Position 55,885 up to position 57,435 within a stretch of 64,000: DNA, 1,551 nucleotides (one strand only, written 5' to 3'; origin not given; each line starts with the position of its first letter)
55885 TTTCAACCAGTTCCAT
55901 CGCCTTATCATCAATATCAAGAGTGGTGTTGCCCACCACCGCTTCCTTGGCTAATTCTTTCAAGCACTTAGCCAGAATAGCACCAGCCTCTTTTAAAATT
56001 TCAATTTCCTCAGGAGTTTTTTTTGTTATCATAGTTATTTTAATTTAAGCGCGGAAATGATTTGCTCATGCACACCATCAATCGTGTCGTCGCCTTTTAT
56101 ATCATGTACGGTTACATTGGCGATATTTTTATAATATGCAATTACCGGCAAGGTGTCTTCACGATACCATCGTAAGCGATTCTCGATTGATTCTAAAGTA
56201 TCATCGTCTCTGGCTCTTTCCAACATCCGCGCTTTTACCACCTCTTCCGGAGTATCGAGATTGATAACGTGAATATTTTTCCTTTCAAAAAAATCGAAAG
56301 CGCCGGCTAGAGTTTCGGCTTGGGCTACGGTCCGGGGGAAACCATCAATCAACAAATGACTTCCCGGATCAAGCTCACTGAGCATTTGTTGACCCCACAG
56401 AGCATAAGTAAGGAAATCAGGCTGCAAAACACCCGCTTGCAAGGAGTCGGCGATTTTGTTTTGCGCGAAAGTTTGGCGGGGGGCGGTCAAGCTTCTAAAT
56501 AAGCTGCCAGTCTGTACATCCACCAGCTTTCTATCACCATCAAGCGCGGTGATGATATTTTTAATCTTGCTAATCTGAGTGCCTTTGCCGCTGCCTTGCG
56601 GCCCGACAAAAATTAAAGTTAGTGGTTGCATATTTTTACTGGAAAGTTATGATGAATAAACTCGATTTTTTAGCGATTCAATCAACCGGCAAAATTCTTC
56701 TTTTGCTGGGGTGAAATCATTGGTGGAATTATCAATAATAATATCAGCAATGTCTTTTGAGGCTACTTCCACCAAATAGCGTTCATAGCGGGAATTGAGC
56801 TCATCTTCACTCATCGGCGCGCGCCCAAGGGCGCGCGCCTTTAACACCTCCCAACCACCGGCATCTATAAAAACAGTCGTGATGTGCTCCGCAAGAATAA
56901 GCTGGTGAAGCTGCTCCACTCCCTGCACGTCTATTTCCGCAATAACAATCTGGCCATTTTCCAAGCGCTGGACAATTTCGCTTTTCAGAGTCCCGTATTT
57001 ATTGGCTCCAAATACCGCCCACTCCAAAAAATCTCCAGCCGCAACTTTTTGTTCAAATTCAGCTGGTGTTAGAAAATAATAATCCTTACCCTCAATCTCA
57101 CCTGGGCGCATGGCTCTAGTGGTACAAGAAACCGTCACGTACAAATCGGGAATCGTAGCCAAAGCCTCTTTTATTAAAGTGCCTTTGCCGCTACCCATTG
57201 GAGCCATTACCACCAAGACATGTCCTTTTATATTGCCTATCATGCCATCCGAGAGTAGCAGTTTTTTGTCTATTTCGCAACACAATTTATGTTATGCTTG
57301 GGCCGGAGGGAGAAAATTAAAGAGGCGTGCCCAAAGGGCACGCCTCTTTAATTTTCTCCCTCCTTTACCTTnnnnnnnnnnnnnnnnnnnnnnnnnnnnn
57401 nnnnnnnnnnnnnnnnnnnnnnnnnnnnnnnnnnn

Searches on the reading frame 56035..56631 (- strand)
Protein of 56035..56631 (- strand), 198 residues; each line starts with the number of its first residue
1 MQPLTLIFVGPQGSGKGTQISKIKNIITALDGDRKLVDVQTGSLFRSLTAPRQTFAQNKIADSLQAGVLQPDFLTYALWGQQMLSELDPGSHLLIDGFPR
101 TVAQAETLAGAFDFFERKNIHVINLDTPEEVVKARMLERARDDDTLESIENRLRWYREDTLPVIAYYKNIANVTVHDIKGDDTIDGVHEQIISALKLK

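Call 23: search_protein_families(library=pfam, proteins=[window:56035-56631:-], max_evalue=0.001)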
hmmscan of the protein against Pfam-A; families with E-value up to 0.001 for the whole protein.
window:56035-56631:- (198 aa): 3 families
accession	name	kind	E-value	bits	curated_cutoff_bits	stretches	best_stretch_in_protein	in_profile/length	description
PF00406.28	ADK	-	1.1e-26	94.2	26.8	1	9-170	2-149/151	Adenylate kinase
PF13207.12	AAA_17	-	1.1e-16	61.8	27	1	9-150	1-136/136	AAA domain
PF13671.12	AAA_33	-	0.00041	21.1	27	0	7-150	3-130/143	AAA domain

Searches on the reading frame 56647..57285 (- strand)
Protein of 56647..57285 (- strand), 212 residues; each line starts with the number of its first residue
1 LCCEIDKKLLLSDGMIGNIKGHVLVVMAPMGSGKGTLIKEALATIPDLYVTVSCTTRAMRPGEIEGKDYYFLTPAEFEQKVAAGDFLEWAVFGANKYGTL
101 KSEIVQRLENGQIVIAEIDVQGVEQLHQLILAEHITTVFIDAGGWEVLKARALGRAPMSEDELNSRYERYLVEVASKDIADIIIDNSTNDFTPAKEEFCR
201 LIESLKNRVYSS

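Call 23: search_protein_families(library=pfam, proteins=[window:56647-57285:-], max_evalue=0.001)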
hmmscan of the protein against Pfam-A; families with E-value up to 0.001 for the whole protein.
window:56647-57285:- (212 aa): 1 family
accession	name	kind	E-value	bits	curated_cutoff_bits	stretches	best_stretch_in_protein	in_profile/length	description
PF00625.27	Guanylate_kin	-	2.9e-30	105.7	25.2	1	22-190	3-169/182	Guanylate kinase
